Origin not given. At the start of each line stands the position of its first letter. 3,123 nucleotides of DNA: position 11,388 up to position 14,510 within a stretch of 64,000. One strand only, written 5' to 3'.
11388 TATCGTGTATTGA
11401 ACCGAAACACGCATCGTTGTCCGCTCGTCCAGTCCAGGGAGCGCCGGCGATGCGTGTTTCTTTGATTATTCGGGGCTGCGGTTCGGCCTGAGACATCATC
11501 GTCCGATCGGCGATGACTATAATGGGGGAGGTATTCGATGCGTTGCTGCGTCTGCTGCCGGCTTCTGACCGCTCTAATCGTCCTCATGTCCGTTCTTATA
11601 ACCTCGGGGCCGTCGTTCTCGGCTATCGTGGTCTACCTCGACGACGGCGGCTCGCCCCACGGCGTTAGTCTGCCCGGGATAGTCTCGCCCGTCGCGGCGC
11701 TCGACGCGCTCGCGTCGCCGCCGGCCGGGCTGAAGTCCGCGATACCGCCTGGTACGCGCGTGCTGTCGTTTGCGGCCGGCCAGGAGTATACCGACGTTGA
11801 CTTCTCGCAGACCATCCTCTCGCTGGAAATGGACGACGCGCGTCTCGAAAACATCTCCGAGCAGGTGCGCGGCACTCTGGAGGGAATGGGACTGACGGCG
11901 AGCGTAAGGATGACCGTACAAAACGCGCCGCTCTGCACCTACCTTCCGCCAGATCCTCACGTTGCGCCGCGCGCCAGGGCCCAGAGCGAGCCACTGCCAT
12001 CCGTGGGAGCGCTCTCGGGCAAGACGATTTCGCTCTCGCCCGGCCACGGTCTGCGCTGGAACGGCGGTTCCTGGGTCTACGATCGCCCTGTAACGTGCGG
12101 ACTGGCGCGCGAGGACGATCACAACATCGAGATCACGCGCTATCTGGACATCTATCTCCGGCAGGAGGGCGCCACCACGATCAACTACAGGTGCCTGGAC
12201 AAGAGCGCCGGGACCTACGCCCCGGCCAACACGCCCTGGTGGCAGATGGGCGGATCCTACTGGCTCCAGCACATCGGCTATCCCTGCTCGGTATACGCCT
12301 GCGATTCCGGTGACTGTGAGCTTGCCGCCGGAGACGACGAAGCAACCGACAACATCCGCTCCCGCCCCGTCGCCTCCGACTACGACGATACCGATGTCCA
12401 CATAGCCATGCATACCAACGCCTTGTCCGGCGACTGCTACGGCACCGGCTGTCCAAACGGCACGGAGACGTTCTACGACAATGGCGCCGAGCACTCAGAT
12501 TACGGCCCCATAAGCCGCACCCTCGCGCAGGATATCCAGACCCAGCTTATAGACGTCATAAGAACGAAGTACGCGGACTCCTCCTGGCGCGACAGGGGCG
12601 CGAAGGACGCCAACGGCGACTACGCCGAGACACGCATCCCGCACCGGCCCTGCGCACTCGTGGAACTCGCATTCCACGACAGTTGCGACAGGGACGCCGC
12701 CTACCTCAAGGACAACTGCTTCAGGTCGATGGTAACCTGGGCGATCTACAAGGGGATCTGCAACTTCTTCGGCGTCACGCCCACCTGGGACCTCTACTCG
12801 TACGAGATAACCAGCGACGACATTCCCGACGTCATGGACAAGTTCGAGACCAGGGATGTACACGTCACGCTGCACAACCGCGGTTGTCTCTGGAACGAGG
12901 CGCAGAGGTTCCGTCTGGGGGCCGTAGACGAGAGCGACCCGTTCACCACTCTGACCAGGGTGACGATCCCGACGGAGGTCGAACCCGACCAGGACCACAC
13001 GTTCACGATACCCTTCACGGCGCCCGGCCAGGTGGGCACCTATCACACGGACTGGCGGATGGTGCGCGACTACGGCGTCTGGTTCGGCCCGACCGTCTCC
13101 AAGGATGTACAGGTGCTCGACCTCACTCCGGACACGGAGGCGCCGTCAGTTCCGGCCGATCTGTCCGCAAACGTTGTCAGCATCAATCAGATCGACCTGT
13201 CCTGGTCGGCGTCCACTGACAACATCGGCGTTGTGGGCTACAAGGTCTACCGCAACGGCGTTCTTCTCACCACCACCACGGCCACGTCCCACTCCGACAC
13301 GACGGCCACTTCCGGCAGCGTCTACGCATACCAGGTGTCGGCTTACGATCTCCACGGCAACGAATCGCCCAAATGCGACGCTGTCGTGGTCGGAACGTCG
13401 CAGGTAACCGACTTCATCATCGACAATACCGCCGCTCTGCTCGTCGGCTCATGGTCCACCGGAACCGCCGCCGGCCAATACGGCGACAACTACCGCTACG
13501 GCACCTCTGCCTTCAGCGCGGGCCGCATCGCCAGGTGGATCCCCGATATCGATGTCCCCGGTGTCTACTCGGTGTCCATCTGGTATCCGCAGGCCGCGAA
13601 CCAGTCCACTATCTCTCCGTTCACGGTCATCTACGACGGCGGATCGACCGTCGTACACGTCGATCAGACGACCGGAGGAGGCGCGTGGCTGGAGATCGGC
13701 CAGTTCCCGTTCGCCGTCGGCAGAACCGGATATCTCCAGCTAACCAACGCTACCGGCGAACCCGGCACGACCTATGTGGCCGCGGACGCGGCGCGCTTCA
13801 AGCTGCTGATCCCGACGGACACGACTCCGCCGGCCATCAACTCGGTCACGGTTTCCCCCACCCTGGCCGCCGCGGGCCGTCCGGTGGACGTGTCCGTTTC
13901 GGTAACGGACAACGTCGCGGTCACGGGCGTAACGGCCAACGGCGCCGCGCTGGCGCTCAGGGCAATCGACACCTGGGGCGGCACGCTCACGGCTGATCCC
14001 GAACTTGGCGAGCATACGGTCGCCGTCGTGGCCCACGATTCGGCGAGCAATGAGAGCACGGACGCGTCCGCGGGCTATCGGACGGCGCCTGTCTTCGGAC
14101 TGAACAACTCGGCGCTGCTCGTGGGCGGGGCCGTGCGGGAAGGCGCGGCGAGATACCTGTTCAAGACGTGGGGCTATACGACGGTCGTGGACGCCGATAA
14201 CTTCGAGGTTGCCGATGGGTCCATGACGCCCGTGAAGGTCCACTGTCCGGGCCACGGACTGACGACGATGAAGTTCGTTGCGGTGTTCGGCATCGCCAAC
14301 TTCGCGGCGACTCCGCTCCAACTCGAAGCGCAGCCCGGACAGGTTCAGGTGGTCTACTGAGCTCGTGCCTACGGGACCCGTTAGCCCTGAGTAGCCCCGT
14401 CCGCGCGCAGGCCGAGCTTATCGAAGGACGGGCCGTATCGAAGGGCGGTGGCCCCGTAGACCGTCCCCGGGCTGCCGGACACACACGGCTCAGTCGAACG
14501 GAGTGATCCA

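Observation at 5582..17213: Tandem arsenal of three GerMN/Amidase_3/NBR1/FN3/golvesin-like/Ig/OB-like secreted proteins plus a C39-like peptidase-lectin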

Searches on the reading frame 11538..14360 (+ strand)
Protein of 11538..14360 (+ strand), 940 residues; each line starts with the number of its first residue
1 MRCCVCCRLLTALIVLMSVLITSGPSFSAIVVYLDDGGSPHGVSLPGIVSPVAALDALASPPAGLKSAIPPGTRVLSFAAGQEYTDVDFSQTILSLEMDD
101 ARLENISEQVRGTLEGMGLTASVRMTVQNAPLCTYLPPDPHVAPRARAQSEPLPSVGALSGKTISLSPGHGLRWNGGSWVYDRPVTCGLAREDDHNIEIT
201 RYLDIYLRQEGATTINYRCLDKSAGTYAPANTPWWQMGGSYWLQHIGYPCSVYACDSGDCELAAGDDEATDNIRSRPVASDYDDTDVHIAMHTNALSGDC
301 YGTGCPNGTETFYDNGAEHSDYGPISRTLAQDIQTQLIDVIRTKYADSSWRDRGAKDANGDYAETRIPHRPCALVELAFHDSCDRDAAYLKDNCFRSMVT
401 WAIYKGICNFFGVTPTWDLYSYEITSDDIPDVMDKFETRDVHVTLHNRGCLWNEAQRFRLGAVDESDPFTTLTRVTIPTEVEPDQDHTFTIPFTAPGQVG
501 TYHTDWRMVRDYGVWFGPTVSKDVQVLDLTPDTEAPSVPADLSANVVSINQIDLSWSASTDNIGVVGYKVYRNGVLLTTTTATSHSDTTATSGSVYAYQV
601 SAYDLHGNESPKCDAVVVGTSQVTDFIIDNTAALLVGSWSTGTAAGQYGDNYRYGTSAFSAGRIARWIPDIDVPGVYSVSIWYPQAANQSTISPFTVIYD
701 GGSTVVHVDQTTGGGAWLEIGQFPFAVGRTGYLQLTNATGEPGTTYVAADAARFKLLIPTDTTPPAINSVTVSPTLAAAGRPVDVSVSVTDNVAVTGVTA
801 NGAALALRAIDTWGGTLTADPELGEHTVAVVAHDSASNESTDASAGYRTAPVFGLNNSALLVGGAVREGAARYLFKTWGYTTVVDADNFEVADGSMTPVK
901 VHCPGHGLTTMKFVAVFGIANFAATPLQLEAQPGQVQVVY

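Call 4: search_protein_families(library=pfam, proteins=[window:11538-14360:+], max_evalue=0.1)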
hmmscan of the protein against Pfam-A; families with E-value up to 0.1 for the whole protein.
window:11538-14360:+ (940 aa): 6 families
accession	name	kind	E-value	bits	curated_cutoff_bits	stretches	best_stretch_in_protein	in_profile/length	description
PF25275.1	Golvesin_C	-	7.2e-30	104.2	31.6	1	627-755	2-131/132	Golvesin C-terminal domain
PF01520.23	Amidase_3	-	2e-14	54.4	27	1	164-409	1-174/174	N-acetylmuramoyl-L-alanine amidase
PF16158.11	N_BRCA1_IG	-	3.5e-07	31.2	28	1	474-526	56-108/108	Ig-like domain from next to BRCA1 gene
PF10646.14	Germane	-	2e-05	25.6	23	1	52-132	32-116/117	Sporulation and spore germination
PF18370.7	RGI_lyase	-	0.00034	21.4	27.8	1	552-613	19-80/86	Rhamnogalacturonan I lyases beta-sheet domain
PF17957.7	Big_7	-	0.048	14.7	24.1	0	549-588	17-55/70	Bacterial Ig domain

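Call 8: find_encoding_contigs(protein=window:11538-14360:+, flank=10000, max_places=6)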
Protein window:11538-14360:+ (940 aa): no gene with exactly this product is on record in the collection.

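Call 9: search_protein_families(library=ncbifam, proteins=[window:11538-14360:+], max_evalue=0.01)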
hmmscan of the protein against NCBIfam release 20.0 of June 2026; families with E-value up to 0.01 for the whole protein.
window:11538-14360:+ (940 aa): 2 families
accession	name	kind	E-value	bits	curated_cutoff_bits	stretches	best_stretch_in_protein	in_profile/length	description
NF041611.1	exoglucan_CbhB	equivalog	1.5e-17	63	1950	1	531-632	701-800/997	exoglucanase CbhB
TIGR02883.1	spore_cwlD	equivalog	1.3e-07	32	221.55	1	268-410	67-189/189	N-acetylmuramoyl-L-alanine amidase CwlD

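Call 25: find_related_loci(query=A2, collection=genome_contigs, flank=10000)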
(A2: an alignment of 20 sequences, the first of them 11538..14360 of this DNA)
Query A2 (940 aa) in genome_contigs; peptide patterns used: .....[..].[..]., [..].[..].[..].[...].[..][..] (x = any residue, [..] = any of these).
271 stretches matched a pattern; 159 encode a relative of the query (tblastn E <= 1e-3); the best 80 are kept; 75 distinct loci.
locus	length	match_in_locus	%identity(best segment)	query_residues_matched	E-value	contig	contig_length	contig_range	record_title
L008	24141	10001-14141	46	31-854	0e+0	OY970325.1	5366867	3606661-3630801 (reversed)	MAG: uncultured Armatimonadetes bacterium isolate MFD05942.bin.1.84 genome assembly, chromosome: 1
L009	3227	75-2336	47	9-757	0e+0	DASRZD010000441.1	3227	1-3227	MAG TPA_asm: Armatimonadota bacterium isolate SMAG_U14142 k141_3480048, whole genome shotgun sequence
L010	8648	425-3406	43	1-851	0e+0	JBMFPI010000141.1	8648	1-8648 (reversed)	MAG: Armatimonadota bacterium isolate KM4338-59 NODE_141_length_8648_cov_3.148991, whole genome shotgun sequence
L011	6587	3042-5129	48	64-756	0e+0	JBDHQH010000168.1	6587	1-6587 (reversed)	MAG: Verrucomicrobiota bacterium isolate AS-MESO-3CA.215 NODE_48261_length_6587_cov_12.158986, whole genome shotgun sequ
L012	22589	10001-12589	44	6-840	0e+0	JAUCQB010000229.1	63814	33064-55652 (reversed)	MAG: Phycisphaerae bacterium isolate Bin_018 k127_827121, whole genome shotgun sequence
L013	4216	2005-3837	49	9-616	0e+0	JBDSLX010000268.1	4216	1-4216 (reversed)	MAG: Verrucomicrobiota bacterium isolate cluster1_bin.38 k127_10279376, whole genome shotgun sequence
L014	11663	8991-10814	51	8-612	0e+0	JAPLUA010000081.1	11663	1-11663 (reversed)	MAG: Verrucomicrobia bacterium isolate LacPavin_0818_WC55_MAG_63_9 LacPavin_0818_WC55_scaffold_567588, whole genome shot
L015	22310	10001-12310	45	45-780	0e+0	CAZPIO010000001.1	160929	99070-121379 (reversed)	MAG TPA_asm: uncultured Planctomycetales bacterium isolate binchicken_co74_351 genome assembly, contig: NODE_104_length_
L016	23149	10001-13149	47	10-918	2e-180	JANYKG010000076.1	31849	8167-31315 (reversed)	MAG: Armatimonadetes bacterium isolate GL140_5_metabinner_15 GL140_5_k141_2005820, whole genome shotgun sequence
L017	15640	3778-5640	48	9-620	3e-178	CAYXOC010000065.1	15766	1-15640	MAG TPA_asm: uncultured bacterium isolate binchicken_co152_100 genome assembly, contig: NODE_4009_length_15766_cov_14.51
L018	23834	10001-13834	48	162-844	2e-176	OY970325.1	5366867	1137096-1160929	MAG: uncultured Armatimonadetes bacterium isolate MFD05942.bin.1.84 genome assembly, chromosome: 1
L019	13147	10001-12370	42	29-781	3e-172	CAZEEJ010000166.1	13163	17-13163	MAG TPA_asm: uncultured Planctomycetales bacterium isolate binchicken_co350_197 genome assembly, contig: NODE_5308_lengt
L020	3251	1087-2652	50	6-539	0e+0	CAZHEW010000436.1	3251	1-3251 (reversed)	MAG TPA_asm: uncultured Verrucomicrobiota bacterium isolate SRP192927_co7_213 genome assembly, contig: NODE_79197_length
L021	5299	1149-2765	50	1-529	9e-176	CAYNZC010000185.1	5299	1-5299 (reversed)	MAG TPA_asm: uncultured Verrucomicrobiota bacterium isolate SRP192927_co7_467 genome assembly, contig: NODE_37102_length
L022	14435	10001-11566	52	28-544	2e-170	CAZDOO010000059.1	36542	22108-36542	MAG TPA_asm: uncultured Verrucomicrobiota bacterium isolate SRP220891_co1_482 genome assembly, contig: NODE_2228_length_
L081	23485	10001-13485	39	44-919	5e-108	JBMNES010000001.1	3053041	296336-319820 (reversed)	MAG: Armatimonadota bacterium isolate SBF912LR0HQ0044 contig_28947, whole genome shotgun sequence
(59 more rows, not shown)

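Call 34: search_protein_families(library=pfam, proteins=[L081:3704-8065:+, L081:8330-11662:+, L081:11827-17286:+], max_evalue=0.001)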
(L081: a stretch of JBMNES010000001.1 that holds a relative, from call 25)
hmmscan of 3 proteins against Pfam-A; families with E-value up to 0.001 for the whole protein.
L081:3704-8065:+ (1453 aa): 4 families
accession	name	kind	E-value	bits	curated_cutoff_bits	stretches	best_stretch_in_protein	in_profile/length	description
PF01510.30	Amidase_2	-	3.5e-22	79.6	26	1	258-379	7-130/131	N-acetylmuramoyl-L-alanine amidase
PF00041.27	fn3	-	2.3e-14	53.8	25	2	801-869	2-72/84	Fibronectin type III domain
PF18370.7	RGI_lyase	-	4e-06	27.5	27.8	0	811-862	15-69/86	Rhamnogalacturonan I lyases beta-sheet domain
PF25523.1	Ig_RIMBP2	-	0.00076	19.9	27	0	798-854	2-66/105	RIMBP2-like, immunoglobulin-like domain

L081:8330-11662:+ (1110 aa): 5 families
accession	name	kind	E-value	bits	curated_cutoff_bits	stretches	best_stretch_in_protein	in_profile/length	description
PF00041.27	fn3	-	5.5e-12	46.2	25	2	665-733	2-72/84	Fibronectin type III domain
PF13529.12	Peptidase_C39_2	-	3e-10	41.3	24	1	96-231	2-142/143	Peptidase_C39 like family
PF17957.7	Big_7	-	2e-07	32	24.1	0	673-713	13-53/70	Bacterial Ig domain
PF03412.21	Peptidase_C39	-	0.00018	21.8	22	0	199-236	74-110/133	Peptidase C39 family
PF18370.7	RGI_lyase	-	0.00022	21.9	27.8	0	675-728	15-69/86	Rhamnogalacturonan I lyases beta-sheet domain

L081:11827-17286:+ (1819 aa): 9 families
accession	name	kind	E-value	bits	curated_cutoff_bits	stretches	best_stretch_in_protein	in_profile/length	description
PF19077.6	Big_13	-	5.2e-20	72.3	27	0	736-815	18-102/102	Bacterial Ig-like domain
PF13620.12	CarboxypepD_reg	-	6.4e-16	58.9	32.3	1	560-634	2-81/82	Carboxypeptidase regulatory-like domain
PF13715.12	CarbopepD_reg_2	-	1e-09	38.7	32.2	1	560-633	1-75/88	CarboxypepD_reg-like domain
PF01520.23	Amidase_3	-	1.1e-09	39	27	1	295-435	41-173/174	N-acetylmuramoyl-L-alanine amidase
PF13750.12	Big_3_3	-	1.1e-08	35.4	27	0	963-1011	13-59/157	Bacterial Ig-like domain (group 3)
PF14686.12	fn3_3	-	1.4e-07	31.6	24.4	1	586-629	29-74/75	Polysaccharide lyase family 4, domain II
PF16158.11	N_BRCA1_IG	-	2.9e-06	28.2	28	1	502-553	57-108/108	Ig-like domain from next to BRCA1 gene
PF23012.2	Syntrophin_4th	-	0.00012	22.6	27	0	1012-1076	15-79/100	Syntrophin C-terminal PH domain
PF09430.16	EMC7_beta-sandw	-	0.00094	19.8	26.6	0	569-627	3-64/122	ER membrane protein complex subunit 7, beta-sandwich domain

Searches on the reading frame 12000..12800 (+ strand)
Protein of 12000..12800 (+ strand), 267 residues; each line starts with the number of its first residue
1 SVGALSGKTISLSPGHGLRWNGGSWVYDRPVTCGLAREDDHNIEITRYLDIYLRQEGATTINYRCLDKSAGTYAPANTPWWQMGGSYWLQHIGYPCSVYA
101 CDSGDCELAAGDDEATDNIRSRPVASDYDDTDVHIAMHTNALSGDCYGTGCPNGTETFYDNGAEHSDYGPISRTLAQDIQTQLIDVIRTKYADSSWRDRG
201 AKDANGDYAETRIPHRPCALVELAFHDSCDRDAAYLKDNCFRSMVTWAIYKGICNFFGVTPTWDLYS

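Call 55: search_solved_structures(query=window:12000-12800:+, max_evalue=0.01, show_alignments=3)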
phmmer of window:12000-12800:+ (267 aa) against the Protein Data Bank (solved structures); distinct sequences matched with E-value up to 0.01: 1.
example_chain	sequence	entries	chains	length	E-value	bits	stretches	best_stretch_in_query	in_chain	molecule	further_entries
7tj4_B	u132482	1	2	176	0.00087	21.7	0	132-257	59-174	LytH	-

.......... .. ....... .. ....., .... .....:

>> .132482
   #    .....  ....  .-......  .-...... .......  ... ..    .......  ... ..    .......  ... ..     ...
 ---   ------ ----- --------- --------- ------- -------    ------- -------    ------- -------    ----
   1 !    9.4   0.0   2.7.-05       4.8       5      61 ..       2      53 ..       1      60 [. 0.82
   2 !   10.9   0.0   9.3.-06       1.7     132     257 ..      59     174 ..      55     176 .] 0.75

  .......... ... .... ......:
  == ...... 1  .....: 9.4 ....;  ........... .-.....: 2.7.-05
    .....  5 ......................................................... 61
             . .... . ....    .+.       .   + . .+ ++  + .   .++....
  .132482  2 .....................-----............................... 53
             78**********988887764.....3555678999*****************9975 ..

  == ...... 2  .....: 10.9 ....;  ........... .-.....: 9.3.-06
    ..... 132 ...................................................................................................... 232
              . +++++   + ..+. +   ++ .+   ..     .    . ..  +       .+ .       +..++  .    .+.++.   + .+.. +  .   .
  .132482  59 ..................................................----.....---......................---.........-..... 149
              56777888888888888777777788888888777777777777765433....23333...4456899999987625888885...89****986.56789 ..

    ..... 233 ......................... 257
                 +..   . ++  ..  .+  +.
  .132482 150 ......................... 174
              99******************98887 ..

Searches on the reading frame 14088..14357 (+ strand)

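Call 28: search_protein_families(library=pfam, proteins=[window:14088-14357:+], max_evalue=10)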
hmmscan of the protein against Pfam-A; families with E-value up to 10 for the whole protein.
seq(90 aa): 1 family
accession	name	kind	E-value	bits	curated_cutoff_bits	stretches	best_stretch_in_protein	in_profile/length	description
PF05265.19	DUF723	-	0.087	13.2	20.9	1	43-61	25-43/60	Protein of unknown function (DUF723)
